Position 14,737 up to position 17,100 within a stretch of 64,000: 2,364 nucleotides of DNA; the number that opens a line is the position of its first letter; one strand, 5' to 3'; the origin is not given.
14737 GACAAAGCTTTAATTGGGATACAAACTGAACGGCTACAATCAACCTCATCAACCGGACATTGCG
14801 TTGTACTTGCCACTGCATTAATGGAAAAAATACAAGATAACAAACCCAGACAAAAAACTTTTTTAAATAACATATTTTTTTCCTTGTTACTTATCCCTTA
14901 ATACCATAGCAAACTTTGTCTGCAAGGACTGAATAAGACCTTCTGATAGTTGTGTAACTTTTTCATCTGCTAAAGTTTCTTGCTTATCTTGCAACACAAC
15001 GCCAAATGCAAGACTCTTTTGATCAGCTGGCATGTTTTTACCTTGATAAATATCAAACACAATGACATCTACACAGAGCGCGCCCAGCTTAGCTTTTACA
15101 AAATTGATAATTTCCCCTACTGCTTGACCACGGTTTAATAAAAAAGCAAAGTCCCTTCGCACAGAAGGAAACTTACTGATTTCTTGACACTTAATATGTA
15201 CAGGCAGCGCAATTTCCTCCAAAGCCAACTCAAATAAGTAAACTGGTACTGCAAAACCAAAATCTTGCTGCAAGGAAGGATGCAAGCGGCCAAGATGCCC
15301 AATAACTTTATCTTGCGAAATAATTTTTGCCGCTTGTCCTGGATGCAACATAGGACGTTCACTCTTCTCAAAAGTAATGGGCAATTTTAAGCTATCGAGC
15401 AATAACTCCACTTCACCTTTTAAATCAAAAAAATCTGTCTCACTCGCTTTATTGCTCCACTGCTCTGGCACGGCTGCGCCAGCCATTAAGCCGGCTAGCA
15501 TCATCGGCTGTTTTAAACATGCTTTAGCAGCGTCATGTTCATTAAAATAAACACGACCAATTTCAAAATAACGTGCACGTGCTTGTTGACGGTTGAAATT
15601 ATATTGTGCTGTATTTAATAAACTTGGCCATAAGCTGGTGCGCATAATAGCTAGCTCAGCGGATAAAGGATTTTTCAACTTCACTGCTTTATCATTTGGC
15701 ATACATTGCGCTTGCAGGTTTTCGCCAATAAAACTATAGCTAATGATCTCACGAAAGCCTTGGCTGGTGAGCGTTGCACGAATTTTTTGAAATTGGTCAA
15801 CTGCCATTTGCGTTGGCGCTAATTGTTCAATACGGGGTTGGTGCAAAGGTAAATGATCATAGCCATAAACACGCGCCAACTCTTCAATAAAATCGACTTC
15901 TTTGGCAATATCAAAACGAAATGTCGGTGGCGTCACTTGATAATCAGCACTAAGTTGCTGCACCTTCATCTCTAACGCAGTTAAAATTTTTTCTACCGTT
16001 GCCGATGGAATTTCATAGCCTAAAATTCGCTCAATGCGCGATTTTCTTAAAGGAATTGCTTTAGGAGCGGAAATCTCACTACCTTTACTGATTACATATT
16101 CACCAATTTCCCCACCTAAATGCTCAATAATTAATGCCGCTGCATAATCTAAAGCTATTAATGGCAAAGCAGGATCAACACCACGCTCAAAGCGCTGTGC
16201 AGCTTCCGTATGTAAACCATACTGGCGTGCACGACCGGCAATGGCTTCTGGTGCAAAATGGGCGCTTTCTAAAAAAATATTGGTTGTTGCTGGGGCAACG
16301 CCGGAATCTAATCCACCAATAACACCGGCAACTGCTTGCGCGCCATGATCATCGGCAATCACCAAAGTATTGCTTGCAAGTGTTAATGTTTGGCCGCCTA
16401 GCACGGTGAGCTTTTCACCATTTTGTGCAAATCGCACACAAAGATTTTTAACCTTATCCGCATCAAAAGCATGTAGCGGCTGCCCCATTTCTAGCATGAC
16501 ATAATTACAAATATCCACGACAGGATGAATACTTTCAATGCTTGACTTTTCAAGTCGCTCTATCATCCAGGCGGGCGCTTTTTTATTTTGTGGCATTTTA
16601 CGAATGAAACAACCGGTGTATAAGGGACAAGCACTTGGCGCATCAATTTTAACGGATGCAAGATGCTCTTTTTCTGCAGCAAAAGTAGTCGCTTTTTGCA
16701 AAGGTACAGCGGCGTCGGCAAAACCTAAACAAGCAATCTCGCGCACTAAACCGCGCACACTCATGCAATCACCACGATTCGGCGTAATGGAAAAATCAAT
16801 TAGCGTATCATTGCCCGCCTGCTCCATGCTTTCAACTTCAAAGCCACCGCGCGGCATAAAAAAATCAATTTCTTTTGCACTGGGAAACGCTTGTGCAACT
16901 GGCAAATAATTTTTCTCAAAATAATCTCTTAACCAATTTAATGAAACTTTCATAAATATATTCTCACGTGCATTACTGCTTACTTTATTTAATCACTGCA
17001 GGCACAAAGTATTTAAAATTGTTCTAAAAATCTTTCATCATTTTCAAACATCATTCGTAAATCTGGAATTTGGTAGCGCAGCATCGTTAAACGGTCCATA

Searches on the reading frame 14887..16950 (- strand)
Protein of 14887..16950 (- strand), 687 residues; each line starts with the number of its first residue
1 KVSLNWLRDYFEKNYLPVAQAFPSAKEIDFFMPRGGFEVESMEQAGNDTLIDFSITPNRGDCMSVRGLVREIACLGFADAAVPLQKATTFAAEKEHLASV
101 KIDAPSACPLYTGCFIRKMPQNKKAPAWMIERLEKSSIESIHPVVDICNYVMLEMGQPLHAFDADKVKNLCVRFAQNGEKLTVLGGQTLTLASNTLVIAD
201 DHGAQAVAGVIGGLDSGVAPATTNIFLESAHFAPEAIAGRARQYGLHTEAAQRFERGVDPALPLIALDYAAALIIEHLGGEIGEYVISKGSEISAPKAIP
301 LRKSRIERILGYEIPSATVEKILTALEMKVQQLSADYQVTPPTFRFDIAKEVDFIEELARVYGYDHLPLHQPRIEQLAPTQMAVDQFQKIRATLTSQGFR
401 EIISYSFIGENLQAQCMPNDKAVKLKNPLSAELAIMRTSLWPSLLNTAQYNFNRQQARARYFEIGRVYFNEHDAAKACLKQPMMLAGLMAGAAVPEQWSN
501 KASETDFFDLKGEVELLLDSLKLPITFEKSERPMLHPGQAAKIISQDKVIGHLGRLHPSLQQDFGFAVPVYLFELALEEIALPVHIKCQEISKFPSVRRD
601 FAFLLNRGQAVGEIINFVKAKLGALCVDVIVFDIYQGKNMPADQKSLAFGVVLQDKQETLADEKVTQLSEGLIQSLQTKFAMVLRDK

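Call 47: find_homologous_proteins(query=window:14887-16950:-, max_evalue=1e-50)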
Query window:14887-16950:- (687 aa): 7981 proteins with E <= 1e-50 among 8000 candidates; the best 120 are listed.
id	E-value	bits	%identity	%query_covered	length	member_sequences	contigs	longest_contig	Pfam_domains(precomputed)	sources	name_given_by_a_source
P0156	0.0e+0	1547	100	100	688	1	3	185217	PF03483.23,PF03147.20,PF03484.22,PF17759.7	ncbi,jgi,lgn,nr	ncbi:MAG: phenylalanine--tRNA ligase subunit beta [Gammaproteobacteria bacterium]|jgi:phenylalanyl-t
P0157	0.0e+0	1333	86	100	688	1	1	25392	PF03483.23,PF03147.20,PF03484.22,PF17759.7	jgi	jgi:phenylalanyl-tRNA synthetase beta chain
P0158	1.7e-258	878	59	100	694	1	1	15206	PF03483.23,PF03147.20,PF03484.22,PF17759.7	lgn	-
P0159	1.9e-220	752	53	100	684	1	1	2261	PF03483.23,PF03147.20,PF03484.22,PF17759.7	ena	-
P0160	1.4e-216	739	52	100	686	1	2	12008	PF03483.23,PF03147.20,PF03484.22,PF17759.7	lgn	-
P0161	8.6e-216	737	53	100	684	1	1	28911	PF03483.23,PF03147.20,PF03484.22,PF17759.7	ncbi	-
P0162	4.5e-215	734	52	100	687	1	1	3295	PF03483.23,PF03147.20,PF03484.22,PF17759.7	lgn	-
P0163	7.6e-214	730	50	100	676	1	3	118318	PF03483.23,PF03147.20,PF03484.22,PF17759.7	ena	-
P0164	5.9e-209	714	52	100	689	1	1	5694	PF03483.23,PF03147.20,PF03484.22,PF17759.7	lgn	-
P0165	3.7e-186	639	48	100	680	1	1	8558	PF03483.23,PF03147.20,PF03484.22,PF17759.7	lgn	-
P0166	1.5e-181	624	48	95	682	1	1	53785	PF03483.23,PF03147.20,PF03484.22,PF17759.7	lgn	-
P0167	6.1e-172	592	46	95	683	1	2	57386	PF03483.23,PF03147.20,PF03484.22,PF17759.7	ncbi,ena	-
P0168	1.2e-167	578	43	100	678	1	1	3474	PF03483.23,PF03147.20,PF03484.22,PF17759.7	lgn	-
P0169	2.2e-167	577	46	95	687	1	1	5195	PF03483.23,PF03147.20,PF03484.22,PF17759.7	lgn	-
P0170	8.9e-167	575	45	93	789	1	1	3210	PF03483.23,PF03147.20,PF03484.22,PF17759.7,PF01588.27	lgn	-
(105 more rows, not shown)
